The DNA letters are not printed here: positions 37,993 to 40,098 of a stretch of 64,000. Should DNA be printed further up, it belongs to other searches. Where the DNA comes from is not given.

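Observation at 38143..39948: Single 601-aa polypeptide fusing nucleotidyltransferase, HAD phosphatase and APH/choline-kinase-fold kinase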

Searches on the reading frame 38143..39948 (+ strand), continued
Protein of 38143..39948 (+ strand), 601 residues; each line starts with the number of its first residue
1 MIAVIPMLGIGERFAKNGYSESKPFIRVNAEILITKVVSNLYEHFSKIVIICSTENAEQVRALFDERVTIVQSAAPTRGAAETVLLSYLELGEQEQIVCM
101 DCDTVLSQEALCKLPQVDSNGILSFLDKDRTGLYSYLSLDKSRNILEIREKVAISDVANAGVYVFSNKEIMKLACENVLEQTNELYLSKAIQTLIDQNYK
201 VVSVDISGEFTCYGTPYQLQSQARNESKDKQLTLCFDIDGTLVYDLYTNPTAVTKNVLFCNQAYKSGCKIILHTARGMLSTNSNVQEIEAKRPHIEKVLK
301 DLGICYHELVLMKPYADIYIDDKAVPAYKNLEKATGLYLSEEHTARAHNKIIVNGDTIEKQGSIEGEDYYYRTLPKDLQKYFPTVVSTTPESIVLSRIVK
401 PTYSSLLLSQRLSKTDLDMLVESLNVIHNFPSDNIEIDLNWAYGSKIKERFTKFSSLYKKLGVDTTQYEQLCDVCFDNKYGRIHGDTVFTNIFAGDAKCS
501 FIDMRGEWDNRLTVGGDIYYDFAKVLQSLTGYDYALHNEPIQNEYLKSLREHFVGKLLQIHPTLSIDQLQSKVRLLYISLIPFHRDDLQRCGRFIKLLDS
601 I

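Call 54: search_solved_structures(query=L006:4313-6001:+, max_evalue=0.001, show_alignments=1)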
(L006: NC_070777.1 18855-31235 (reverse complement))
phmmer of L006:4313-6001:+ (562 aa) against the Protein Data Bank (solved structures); distinct sequences matched with E-value up to 0.001: 1.
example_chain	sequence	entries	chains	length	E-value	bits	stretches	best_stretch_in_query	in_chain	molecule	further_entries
1jyk_A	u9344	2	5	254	0.0001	24.4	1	3-55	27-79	CTP:phosphocholine Cytidylyltransferase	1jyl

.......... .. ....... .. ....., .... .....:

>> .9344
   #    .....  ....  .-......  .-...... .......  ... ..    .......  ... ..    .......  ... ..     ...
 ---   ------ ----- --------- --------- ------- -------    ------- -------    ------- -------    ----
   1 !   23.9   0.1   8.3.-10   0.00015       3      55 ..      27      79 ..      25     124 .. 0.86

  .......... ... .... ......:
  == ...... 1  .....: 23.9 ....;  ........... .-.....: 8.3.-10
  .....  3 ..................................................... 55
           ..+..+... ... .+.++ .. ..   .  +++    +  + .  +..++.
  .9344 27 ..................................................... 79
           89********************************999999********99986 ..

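Call 64: find_related_loci(query=A1, collection=genome_contigs, flank=8000)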
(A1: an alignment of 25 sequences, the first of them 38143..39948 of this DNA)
Query A1 (601 aa) in genome_contigs; peptide patterns used: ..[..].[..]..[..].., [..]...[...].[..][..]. (x = any residue, [..] = any of these).
64 stretches matched a pattern; 30 encode a relative of the query (tblastn E <= 1e-3); 30 distinct loci.
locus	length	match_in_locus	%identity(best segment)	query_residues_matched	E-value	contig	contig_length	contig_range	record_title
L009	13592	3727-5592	31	1-601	2e-77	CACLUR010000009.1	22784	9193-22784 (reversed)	MAG: uncultured Alphaproteobacteria bacterium isolate AG-917-M08 genome assembly, contig: AG-917-M08_NODE_9, whole genom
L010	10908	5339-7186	30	1-597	5e-73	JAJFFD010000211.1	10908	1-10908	MAG: Planctomycetota bacterium isolate OFTM109 OFTM109_210, whole genome shotgun sequence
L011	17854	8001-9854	30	1-600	8e-73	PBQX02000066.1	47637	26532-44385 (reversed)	MAG: Rhodobacteraceae bacterium isolate NP970 70194, whole genome shotgun sequence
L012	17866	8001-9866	30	4-601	8e-70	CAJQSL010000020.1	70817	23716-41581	MAG: uncultured Francisellaceae bacterium isolate RIS_SAG_18 genome assembly, contig: c_000000001437, whole genome shotg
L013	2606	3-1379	31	148-601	3e-57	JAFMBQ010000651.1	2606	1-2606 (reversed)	MAG: Algoriphagus sp. isolate CPBay_Spr15G08_9 NODE_14717_length_2606_cov_2.580165, whole genome shotgun sequence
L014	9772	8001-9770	28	12-579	2e-54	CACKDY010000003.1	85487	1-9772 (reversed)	uncultured Pelagibacteraceae bacterium isolate AG-916-M13 genome assembly, contig: AG-916-M13_NODE_3, whole genome shotg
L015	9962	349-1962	29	4-597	4e-23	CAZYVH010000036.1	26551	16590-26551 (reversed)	MAG TPA_asm: uncultured Wenzhouxiangellaceae bacterium isolate binchicken_co275_508 genome assembly, contig: NODE_2135_l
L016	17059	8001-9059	25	4-324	8e-17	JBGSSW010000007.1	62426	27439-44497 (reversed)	MAG: Candidatus Paceibacteria bacterium isolate JTS-AC391 k141_2144862, whole genome shotgun sequence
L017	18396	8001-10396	25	4-590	5e-16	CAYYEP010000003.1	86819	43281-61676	MAG TPA_asm: uncultured Candidatus Saccharibacteria bacterium isolate SRP192927_co3_458 genome assembly, contig: NODE_38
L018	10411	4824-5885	27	4-325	5e-16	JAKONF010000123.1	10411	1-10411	MAG: Rickettsiaceae bacterium isolate M35 k127_20564089_M_bin.35, whole genome shotgun sequence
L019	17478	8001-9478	25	4-590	4e-15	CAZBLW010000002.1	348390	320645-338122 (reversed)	MAG TPA_asm: uncultured Gammaproteobacteria bacterium isolate SRP193661_co2_55 genome assembly, contig: NODE_5_length_34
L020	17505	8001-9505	25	4-601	6e-14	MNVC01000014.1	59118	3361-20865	MAG: Candidatus Magasanikbacteria bacterium CG1_02_32_51 cg1_0.2_scaffold_559_c, whole genome shotgun sequence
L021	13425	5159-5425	46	233-325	9e-14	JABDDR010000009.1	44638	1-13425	MAG: Gammaproteobacteria bacterium isolate BWMinControl_Nextera40_MAG5 3300020884.a:Ga0207016_1014, whole genome shotgun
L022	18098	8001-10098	26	1-590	5e-13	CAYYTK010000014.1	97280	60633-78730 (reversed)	MAG TPA_asm: uncultured Anaerolineales bacterium isolate binchicken_co66_292 genome assembly, contig: NODE_413_length_97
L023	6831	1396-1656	38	235-325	9e-12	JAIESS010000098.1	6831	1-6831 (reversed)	MAG: Alphaproteobacteria bacterium isolate co.spades.METABAT.2.5kb_076 c_000000415931, whole genome shotgun sequence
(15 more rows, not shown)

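Call 68: search_protein_families(library=pfam, proteins=[L006:2988-3515:+, L006:3502-4128:+], max_evalue=0.001)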
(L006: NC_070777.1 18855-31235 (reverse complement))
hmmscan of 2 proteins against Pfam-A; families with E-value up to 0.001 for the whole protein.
L006:2988-3515:+ (175 aa): 0 families

L006:3502-4128:+ (208 aa): 1 family
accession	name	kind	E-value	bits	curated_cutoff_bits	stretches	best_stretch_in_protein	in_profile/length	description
PF01380.27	SIS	-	3e-08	34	25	1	49-179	6-130/131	SIS domain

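Call 75: find_related_loci(query=A1, collection=viral_contigs, flank=8000)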
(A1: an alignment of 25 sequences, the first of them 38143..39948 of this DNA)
Query A1 (601 aa) in viral_contigs; peptide patterns used: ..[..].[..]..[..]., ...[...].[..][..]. (x = any residue, [..] = any of these).
221 stretches matched a pattern; 186 encode a relative of the query (tblastn E <= 1e-3); the best 80 are kept; 80 distinct loci.
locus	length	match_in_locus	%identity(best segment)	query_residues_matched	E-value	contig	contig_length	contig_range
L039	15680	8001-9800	84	1-600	0e+0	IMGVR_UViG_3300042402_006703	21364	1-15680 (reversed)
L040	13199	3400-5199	55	1-599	0e+0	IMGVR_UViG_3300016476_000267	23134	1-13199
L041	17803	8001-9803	50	1-601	0e+0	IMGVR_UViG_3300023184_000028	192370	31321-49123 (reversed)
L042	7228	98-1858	43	1-594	1e-148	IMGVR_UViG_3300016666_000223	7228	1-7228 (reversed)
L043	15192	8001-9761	41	1-594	3e-141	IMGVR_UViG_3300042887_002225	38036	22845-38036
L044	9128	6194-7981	37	1-601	6e-118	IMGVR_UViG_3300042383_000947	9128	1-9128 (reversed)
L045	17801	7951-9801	34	1-601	5e-90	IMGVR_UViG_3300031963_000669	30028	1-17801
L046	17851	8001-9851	32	1-601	3e-88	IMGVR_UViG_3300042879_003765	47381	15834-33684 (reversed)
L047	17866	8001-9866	32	1-596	1e-87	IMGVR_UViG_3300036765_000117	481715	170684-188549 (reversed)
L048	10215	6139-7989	33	1-598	8e-87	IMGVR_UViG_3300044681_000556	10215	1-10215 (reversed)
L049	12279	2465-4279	33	1-589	2e-85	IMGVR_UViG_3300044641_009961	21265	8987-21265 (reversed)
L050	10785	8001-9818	33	12-601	3e-83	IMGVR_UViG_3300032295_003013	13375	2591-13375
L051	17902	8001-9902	32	1-601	3e-82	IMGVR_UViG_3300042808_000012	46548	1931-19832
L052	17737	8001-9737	34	1-555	8e-82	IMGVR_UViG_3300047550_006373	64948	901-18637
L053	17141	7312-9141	33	4-597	3e-84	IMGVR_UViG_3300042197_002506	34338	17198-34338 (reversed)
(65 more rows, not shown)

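Call 78: fold_search(model_id=the predicted structure, library=viral)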
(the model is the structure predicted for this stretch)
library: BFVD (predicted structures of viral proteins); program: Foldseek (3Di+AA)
matches with E <= 10: 915; with E <= 0.001: 150
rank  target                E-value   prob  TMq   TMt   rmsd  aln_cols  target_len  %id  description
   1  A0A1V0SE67            6.6e-56  1.00  0.65  0.62   8.5       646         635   30  Nucleotidyl transferase domain-containing protein [Indivirus ILV1]
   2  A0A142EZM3            2.1e-25  1.00  0.37  0.39  15.4       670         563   16  (no name in the UniProt tables at hand)
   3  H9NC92                1.5e-20  1.00  0.35  0.36  18.6       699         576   16  (no name in the UniProt tables at hand)
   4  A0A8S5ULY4            1.1e-19  1.00  0.37  0.48  12.4       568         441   15  NTP transferase [Myoviridae sp. ctCo31]
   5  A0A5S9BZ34            2.5e-19  1.00  0.32  0.36  17.9       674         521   13  Guanylyltransferase [Tenacibaculum phage PTm1]
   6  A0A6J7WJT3            2.9e-19  1.00  0.33  0.55  13.4       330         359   24  GCD1 Nucleoside-diphosphate-sugar pyrophosphorylase involved in lipopolysaccharide biosynthesis/translation initiation factor 2B, gamma/eps…
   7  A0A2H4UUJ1            1.3e-17  1.00  0.35  0.30   8.1       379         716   17  Glycosyltransferase/phospholipase [Bodo saltans virus]
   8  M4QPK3                2.2e-17  1.00  0.33  0.41   6.1       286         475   22  3,4-dihydroxy-2-butanone 4-phosphate synthase [Synechococcus phage S-SKS1]
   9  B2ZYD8                1.3e-16  1.00  0.35  0.84   2.5       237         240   21  Nucleotidyl transferase [Ralstonia phage phiRSL1]
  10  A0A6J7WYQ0            3.1e-11  1.00  0.31  0.79   3.3       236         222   15  MobA-like NTP transferase domain-containing protein [uncultured Caudovirales phage]
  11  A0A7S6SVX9            3.8e-11  1.00  0.31  0.33   4.0       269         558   17  Nucleotidyl transferase domain-containing protein [Bathycoccus sp. RCC716 virus 1]
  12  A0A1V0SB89            8.3e-11  1.00  0.32  0.35   3.8       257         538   17  UDP-N-acetylglucosamine diphosphorylase [Catovirus CTV1]
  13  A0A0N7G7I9            3.0e-10  1.00  0.33  0.35   2.7       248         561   18  dTDP-D-glucose 4,6-dehydratase/N-acetylglucosamine-1-phosphate urydiltransferase fusion protein [Chrysochromulina ericina virus CeV-01B]
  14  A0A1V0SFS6            3.0e-10  1.00  0.28  0.65   3.2       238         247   16  UDP-N-acetylglucosamine diphosphorylase [Hokovirus HKV1]
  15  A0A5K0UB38            4.9e-10  1.00  0.33  0.43   3.7       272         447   18  UDP-N-acetylglucosamine diphosphorylase [Yasminevirus sp. GU-2018]
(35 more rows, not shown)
